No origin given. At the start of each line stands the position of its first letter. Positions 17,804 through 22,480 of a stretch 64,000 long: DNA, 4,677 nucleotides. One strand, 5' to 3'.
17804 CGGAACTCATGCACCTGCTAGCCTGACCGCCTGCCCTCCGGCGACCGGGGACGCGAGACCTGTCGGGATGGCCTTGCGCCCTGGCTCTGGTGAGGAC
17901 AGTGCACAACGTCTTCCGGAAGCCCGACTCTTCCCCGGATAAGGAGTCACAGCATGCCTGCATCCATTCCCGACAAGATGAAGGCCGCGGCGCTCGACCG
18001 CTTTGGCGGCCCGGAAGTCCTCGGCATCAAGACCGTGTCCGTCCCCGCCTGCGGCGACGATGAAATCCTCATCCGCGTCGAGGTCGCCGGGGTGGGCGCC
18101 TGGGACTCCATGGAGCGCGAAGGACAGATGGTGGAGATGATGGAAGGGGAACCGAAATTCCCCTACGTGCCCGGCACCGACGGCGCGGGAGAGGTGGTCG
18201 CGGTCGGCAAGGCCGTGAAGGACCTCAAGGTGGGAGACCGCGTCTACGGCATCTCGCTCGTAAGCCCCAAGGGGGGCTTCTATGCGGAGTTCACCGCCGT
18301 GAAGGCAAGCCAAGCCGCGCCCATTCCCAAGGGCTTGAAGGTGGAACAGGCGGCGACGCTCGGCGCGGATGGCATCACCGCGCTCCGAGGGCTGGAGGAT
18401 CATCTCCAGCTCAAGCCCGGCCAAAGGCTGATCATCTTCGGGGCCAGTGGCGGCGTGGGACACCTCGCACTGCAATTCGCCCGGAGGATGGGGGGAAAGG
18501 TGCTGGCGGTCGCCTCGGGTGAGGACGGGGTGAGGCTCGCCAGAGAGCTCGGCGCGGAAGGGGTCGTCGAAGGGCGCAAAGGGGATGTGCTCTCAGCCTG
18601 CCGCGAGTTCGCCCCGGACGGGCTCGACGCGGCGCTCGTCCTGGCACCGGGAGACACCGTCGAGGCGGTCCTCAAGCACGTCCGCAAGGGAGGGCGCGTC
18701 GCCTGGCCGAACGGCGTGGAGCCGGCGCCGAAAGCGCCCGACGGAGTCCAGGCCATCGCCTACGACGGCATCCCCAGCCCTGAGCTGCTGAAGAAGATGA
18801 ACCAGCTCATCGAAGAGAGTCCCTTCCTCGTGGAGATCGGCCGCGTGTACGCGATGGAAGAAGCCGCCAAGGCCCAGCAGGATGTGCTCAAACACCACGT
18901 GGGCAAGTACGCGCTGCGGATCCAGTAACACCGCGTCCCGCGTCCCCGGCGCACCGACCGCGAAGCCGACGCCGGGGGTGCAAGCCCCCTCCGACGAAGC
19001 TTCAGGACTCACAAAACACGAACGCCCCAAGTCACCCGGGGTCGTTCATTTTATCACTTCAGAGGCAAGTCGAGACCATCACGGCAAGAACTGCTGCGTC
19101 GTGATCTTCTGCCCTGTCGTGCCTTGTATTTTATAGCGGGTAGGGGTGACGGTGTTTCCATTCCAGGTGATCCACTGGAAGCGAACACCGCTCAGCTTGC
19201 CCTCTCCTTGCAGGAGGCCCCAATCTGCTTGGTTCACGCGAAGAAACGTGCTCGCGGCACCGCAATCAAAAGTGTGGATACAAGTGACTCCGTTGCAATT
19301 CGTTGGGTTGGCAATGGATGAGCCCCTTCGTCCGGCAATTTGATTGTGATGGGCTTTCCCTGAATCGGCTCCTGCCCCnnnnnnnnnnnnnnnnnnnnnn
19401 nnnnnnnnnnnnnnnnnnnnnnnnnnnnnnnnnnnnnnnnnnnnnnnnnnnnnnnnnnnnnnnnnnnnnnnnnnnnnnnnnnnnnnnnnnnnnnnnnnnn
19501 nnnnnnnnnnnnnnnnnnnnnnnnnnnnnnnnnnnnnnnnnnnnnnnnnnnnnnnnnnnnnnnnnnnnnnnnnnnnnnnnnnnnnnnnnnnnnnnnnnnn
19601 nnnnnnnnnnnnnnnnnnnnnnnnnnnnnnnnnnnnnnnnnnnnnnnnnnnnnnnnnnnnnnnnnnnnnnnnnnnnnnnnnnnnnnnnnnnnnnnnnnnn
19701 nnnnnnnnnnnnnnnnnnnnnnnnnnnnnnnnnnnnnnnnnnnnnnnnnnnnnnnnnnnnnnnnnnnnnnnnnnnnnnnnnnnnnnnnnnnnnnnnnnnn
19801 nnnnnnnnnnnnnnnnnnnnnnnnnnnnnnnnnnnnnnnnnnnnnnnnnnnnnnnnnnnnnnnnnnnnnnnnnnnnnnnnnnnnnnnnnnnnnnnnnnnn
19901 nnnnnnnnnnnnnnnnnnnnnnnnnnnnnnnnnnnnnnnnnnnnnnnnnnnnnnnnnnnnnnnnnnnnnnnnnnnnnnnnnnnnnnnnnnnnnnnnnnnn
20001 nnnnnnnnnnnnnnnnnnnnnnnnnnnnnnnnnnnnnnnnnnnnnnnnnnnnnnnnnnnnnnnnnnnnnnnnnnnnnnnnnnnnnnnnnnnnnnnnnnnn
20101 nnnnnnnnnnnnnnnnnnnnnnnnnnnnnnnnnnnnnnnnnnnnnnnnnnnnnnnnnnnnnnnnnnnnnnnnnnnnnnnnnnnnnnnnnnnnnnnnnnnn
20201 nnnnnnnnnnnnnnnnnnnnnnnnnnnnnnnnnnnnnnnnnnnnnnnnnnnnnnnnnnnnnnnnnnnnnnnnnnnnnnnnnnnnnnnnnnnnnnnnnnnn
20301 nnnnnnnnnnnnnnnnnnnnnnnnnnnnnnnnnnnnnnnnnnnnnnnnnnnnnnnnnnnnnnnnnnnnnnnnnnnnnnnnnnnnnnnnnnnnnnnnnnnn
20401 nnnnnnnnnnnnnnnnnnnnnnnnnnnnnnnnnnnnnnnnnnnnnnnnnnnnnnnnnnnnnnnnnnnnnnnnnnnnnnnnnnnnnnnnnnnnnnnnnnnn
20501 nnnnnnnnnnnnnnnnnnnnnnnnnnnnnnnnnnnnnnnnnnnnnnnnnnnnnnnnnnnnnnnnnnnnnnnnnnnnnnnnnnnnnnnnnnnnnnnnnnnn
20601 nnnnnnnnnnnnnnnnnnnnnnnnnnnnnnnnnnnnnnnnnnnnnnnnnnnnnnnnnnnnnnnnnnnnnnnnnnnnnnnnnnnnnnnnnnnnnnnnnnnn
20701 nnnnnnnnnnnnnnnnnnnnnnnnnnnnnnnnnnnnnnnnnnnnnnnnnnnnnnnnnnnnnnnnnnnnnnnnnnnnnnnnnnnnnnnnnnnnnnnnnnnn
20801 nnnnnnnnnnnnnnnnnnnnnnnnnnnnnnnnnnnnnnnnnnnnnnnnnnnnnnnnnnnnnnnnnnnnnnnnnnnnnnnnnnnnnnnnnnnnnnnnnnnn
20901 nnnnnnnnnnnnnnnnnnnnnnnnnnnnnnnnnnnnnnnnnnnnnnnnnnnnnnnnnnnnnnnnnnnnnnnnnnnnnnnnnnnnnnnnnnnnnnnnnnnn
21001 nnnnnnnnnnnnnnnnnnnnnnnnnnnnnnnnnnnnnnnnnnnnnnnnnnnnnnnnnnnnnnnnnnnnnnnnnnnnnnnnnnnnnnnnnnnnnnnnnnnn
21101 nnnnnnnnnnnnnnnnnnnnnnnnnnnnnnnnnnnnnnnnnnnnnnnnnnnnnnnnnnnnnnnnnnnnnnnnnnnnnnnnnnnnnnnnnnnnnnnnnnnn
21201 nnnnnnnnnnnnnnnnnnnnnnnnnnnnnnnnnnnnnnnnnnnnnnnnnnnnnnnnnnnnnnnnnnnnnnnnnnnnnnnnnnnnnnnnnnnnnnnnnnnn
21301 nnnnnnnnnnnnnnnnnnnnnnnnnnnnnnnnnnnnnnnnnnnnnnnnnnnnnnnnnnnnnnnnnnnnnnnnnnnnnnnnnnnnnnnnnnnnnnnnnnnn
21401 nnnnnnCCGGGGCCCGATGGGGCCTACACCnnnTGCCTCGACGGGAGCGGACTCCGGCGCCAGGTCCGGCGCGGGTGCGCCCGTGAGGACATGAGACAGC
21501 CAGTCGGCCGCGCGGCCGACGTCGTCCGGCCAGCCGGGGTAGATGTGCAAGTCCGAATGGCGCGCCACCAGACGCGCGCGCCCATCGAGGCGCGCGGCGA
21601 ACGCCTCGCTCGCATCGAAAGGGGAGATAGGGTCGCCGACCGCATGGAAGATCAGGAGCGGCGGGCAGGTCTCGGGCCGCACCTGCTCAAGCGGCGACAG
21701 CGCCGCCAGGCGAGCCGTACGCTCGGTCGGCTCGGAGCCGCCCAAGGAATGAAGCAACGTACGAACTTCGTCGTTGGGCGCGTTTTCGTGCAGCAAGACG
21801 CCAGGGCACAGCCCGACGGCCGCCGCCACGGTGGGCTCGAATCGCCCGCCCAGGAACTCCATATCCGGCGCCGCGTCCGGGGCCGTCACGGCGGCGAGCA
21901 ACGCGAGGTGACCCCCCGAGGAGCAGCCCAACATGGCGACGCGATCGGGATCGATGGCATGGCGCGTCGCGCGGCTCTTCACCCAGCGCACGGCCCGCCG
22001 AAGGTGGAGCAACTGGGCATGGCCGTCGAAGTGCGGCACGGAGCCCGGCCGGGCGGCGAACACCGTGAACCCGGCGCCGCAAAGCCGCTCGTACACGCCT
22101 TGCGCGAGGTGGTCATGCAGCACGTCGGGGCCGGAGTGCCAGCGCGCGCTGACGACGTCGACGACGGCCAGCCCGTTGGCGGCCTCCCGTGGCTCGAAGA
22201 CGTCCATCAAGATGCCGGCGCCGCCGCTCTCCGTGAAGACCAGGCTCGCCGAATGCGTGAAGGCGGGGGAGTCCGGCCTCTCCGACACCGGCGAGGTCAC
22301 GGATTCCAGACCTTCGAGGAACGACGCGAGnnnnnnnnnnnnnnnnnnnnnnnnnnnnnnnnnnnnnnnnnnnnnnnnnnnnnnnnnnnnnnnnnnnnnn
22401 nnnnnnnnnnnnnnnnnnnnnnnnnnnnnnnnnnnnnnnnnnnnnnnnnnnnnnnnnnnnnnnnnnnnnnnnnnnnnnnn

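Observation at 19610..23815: Orphan minimal acyl-tailoring cassette: FAAL convergent with an FAD-oxidase / carrier-protein / alpha-beta-hydrolase tri-domain protein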

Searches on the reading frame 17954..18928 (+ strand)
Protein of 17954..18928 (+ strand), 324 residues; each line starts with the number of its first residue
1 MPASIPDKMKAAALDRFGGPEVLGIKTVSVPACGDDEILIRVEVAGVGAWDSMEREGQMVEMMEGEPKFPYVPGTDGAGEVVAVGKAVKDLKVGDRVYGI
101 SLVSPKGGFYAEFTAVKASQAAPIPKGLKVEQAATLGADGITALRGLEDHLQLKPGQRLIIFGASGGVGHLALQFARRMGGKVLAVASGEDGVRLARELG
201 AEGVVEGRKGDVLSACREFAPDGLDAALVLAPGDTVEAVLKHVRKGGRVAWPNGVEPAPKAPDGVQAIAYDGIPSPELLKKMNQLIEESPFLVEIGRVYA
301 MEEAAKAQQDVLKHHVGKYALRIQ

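Call 9: search_protein_families(library=pfam, proteins=[window:17954-18928:+], max_evalue=0.001)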
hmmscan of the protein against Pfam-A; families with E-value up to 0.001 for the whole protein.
window:17954-18928:+ (324 aa): 3 families
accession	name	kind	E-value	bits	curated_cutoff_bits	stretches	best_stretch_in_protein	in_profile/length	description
PF00107.32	ADH_zinc_N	-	7.5e-16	58.7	31.8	1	167-250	1-86/129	Zinc-binding dehydrogenase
PF08240.17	ADH_N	-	3.9e-15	56.4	23.5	1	34-126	1-104/104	Alcohol dehydrogenase GroES-like domain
PF13602.12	ADH_zinc_N_2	-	6.5e-07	30.8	27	1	199-319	1-132/134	Zinc-binding dehydrogenase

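Call 68: search_protein_families(library=ncbifam, proteins=[window:17954-18928:+], max_evalue=0.001)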
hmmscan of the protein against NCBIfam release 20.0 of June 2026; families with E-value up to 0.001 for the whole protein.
window:17954-18928:+ (324 aa): 24 families
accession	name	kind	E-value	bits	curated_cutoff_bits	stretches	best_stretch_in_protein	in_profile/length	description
TIGR02824.1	quinone_pig3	subfamily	1.1e-41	142.9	296.8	1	9-249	1-234/325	putative NAD(P)H quinone oxidoreductase, PIG3 family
TIGR01751.1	crot-CoA-red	equivalog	3.2e-30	105.1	378.55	2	106-210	139-244/398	crotonyl-CoA carboxylase/reductase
NF010344.0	PRK13771.1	subfamily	7e-25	87.7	349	2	108-259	116-261/334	putative alcohol dehydrogenase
TIGR02823.1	oxido_YhdH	subfamily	2.8e-24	85.5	297.25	1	25-251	16-240/324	acrylyl-CoA reductase family protein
NF041183.1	Pks2_ls1_myc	equivalog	5.8e-24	83.1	2400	1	32-249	1429-1639/2086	sulfolipid-1 biosynthesis phthioceranic/hydroxyphthioceranic acid synthase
NF008024.0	PRK10754.1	subfamily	6.7e-24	84.5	348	1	14-220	7-205/327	NADPH:quinone reductase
NF006940.0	PRK09422.1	equivalog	5.9e-22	78.1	344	1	108-249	115-256/338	alcohol dehydrogenase AdhP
NF047908.1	AldhRedAhr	equivalog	7.6e-22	77.6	470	2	103-216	116-226/335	NADPH-dependent aldehyde reductase Ahr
TIGR02817.1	adh_fam_1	subfamily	1.2e-21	77.5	284.05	1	27-208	21-202/336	zinc-binding alcohol dehydrogenase family protein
NF041172.1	AcrlCoa_red_Thmprot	equivalog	2.4e-20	72.8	500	2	108-257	116-260/334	acryloyl-CoA reductase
NF003808.0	PRK05396.1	equivalog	5.3e-16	58.4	380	2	107-250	118-260/341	L-threonine 3-dehydrogenase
TIGR02822.1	adh_fam_2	subfamily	1.7e-15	57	283.5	2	108-250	119-251/329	zinc-binding alcohol dehydrogenase family protein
TIGR03989.1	Rxyl_3153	subfamily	2.2e-15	56.8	440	2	21-98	12-84/370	NDMA-dependent alcohol dehydrogenase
NF041097.1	keto_inos_dh_IolM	equivalog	2.4e-15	56.1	450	2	23-97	40-117/389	scyllo-inosose 3-dehydrogenase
TIGR00692.1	tdh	equivalog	1.5e-14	53.8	458.35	2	106-250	115-258/340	L-threonine 3-dehydrogenase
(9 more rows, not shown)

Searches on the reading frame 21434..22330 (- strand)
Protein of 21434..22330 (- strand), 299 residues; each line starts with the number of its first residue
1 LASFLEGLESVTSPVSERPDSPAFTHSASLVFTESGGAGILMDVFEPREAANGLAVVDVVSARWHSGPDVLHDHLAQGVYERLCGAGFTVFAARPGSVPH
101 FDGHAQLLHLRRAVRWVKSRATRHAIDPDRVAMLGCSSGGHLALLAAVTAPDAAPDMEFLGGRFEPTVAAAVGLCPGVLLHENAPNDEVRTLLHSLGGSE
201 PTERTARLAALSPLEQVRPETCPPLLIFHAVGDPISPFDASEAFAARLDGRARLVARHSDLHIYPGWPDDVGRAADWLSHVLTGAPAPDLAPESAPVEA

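Call 60: search_solved_structures(query=window:21434-22258:-, max_evalue=0.000001, show_alignments=2)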
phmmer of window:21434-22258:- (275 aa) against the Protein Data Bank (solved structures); distinct sequences matched with E-value up to 0.000001: 7.
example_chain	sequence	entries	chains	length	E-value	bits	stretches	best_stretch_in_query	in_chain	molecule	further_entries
6nkf_A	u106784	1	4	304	9.2e-13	51.5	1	81-222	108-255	Lip_vut4, C3L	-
5ao9_A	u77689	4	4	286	1e-10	44.8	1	57-224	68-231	ESTERASE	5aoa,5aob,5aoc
7bfn_A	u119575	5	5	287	1e-10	44.7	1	57-224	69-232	Esterase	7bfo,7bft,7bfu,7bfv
6xyc_A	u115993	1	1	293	2e-10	43.8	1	18-214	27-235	Acetyl xylan esterase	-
6tkx_A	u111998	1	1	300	2.2e-10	43.7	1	18-214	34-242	Carbohydrate esterase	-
7bfr_A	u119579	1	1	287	4.1e-10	42.8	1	57-224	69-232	Esterase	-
6a6o_A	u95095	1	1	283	1.5e-07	34.3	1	61-254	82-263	Esterase/lipase-like protein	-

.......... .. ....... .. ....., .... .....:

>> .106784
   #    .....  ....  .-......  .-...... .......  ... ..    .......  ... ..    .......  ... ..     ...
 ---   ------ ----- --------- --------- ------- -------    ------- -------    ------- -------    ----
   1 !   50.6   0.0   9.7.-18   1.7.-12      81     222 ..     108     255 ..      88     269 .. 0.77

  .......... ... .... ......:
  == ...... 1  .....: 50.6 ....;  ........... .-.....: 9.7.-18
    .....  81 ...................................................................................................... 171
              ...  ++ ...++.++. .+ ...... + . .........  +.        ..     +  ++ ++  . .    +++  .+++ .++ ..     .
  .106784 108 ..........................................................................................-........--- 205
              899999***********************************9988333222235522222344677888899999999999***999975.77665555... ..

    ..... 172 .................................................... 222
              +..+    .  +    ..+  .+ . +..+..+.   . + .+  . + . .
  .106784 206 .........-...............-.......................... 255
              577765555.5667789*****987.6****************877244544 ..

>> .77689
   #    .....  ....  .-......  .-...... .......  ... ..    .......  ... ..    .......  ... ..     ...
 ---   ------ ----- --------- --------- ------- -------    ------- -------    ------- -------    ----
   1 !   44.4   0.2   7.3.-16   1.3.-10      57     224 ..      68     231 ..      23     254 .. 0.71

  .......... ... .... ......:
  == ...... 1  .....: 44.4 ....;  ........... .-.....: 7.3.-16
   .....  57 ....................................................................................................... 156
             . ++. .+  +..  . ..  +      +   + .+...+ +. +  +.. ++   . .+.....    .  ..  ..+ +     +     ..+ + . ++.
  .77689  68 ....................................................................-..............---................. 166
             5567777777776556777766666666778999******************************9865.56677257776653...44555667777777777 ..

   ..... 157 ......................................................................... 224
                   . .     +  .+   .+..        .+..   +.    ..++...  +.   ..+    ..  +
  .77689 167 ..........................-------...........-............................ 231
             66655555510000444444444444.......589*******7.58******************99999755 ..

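Call 80: find_homologous_proteins(query=window:21434-22330:-, max_evalue=1e-10)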
Query window:21434-22330:- (299 aa): 47 proteins with E <= 1e-10 among 8000 candidates.
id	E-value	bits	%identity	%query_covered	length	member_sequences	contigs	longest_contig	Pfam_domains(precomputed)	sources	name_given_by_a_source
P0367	8.6e-43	165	39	88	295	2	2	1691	PF00326.28,PF07859.20,PF03959.20,PF12697.14,PF01738.25,PF20434.6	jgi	jgi:dipeptidyl aminopeptidase/acylaminoacyl peptidase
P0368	3.2e-42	163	37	89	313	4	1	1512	PF00326.28,PF07859.20,PF12146.16,PF20434.6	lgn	-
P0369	4.0e-42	163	37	89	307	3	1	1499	PF00326.28,PF07859.20,PF03959.20,PF12697.14,PF20434.6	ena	-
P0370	7.0e-42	162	38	91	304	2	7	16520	PF00326.28,PF07859.20,PF20434.6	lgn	-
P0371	1.0e-41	161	36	90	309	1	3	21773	PF00326.28,PF07859.20,PF03959.20,PF12697.14,PF08386.17,PF20434.6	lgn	-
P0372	1.9e-41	160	37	90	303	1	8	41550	PF00326.28,PF07859.20,PF20434.6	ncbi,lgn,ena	-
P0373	7.0e-41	159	37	91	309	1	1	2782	PF00326.28,PF07859.20,PF12697.14,PF20434.6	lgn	-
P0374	1.0e-40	158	36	87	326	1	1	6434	PF00326.28,PF07859.20,PF20434.6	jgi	jgi:acetyl esterase/lipase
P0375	1.5e-40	158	35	94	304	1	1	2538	PF00326.28,PF07859.20,PF12697.14,PF20434.6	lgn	-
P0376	1.8e-40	157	37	87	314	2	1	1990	PF00326.28,PF07859.20,PF20434.6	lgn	-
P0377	3.5e-40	156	36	87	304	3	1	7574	PF00326.28,PF07859.20,PF20434.6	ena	-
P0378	4.2e-40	156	36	87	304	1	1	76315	PF00326.28,PF07859.20,PF20434.6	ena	-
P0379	5.6e-40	156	36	91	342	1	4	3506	PF00326.28,PF07859.20,PF03959.20,PF12697.14,PF12146.16,PF20434.6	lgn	-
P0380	1.1e-39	155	36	87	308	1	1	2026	PF00326.28,PF07859.20,PF20434.6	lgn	-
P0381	2.8e-39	153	36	89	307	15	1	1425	PF00326.28,PF07859.20,PF12697.14,PF12146.16,PF20434.6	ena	-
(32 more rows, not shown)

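Call 81: find_encoding_contigs(protein=P0372, flank=8000, max_places=2)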
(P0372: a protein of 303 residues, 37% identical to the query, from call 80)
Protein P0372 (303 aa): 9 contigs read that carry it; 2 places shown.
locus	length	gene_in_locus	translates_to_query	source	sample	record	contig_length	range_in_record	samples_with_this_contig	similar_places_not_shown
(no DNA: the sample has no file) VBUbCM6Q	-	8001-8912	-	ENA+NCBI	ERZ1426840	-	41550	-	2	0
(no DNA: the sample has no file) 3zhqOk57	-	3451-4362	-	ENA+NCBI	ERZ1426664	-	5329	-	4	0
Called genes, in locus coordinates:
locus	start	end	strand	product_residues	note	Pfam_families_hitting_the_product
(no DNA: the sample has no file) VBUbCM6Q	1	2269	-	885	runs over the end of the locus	PF01229:Glyco_hydro_39 (weak)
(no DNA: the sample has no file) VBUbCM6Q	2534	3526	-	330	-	-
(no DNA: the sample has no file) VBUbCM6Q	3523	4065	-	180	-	PF07638:Sigma70_ECF (weak), PF04542:Sigma70_r2, PF08281:Sigma70_r4_2, PF04545:Sigma70_r4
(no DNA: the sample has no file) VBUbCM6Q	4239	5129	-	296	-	-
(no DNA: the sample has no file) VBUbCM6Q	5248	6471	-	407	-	PF13859:BNR_3, PF25852:DUF6242_C (faint), PF02012:BNR (faint), PF13088:BNR_2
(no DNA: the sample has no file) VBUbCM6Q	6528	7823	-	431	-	PF04055:Radical_SAM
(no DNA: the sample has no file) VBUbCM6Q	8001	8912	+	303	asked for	PF20434:BD-FAE, PF07859:Abhydrolase_3, PF00326:Peptidase_S9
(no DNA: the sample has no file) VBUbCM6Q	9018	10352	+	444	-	PF16656:Pur_ac_phosph_N (weak), PF00149:Metallophos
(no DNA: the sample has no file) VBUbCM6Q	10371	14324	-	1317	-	PF18582:HZS_alpha, PF03781:FGE-sulfatase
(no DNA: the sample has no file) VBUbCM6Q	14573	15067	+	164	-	-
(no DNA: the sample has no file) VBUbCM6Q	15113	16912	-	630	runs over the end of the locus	PF02705:K_trans, PF22776:K_trans_C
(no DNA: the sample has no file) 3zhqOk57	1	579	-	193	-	?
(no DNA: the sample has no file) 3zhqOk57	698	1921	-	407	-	PF13859:BNR_3, PF25852:DUF6242_C (faint), PF02012:BNR (faint), PF13088:BNR_2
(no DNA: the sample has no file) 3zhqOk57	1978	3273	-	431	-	PF04055:Radical_SAM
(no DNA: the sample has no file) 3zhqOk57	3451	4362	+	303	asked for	PF20434:BD-FAE, PF07859:Abhydrolase_3, PF00326:Peptidase_S9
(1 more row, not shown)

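Call 82: find_encoding_contigs(protein=P0370, flank=8000, max_places=2)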
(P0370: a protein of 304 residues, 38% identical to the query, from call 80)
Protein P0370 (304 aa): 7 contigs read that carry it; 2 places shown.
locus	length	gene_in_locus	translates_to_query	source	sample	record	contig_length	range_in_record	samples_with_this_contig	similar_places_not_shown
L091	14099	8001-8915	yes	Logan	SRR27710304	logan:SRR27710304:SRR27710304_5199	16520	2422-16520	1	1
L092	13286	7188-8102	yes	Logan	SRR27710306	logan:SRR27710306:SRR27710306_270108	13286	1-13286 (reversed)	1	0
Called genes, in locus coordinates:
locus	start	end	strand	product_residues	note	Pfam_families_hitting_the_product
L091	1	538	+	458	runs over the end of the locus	PF07394:DUF1501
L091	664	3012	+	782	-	PF04151:PPC (faint)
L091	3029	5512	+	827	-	PF07583:PSCyt2, PF07587:PSD1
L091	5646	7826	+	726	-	PF04734:Ceramidase_alk, PF13385:Laminin_G_3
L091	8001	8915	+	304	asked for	PF20434:BD-FAE, PF07859:Abhydrolase_3, PF00326:Peptidase_S9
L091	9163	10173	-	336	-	PF24807:WD40_CDC20-Fz, PF24814:WD40_Prp19, PF24817:WD40_WDHD1_1st, PF25168:Beta-prop_WDR36-Utp21_2nd, PF25173:Beta-prop_WDR3_1st, PF25174:Beta-prop_THOC3, PF25175:Beta-prop_WDR5, PF23381:Beta-prop_IFT122_1st, +28 more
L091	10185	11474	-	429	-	PF07394:DUF1501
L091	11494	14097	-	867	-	?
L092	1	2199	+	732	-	?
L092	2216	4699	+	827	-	PF07583:PSCyt2, PF07587:PSD1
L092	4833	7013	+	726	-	PF04734:Ceramidase_alk, PF13385:Laminin_G_3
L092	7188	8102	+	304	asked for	PF20434:BD-FAE, PF07859:Abhydrolase_3, PF00326:Peptidase_S9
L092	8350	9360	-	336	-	PF24807:WD40_CDC20-Fz, PF24814:WD40_Prp19, PF24817:WD40_WDHD1_1st, PF25168:Beta-prop_WDR36-Utp21_2nd, PF25173:Beta-prop_WDR3_1st, PF25174:Beta-prop_THOC3, PF25175:Beta-prop_WDR5, PF23381:Beta-prop_IFT122_1st, +28 more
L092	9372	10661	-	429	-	PF07394:DUF1501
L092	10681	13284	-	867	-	?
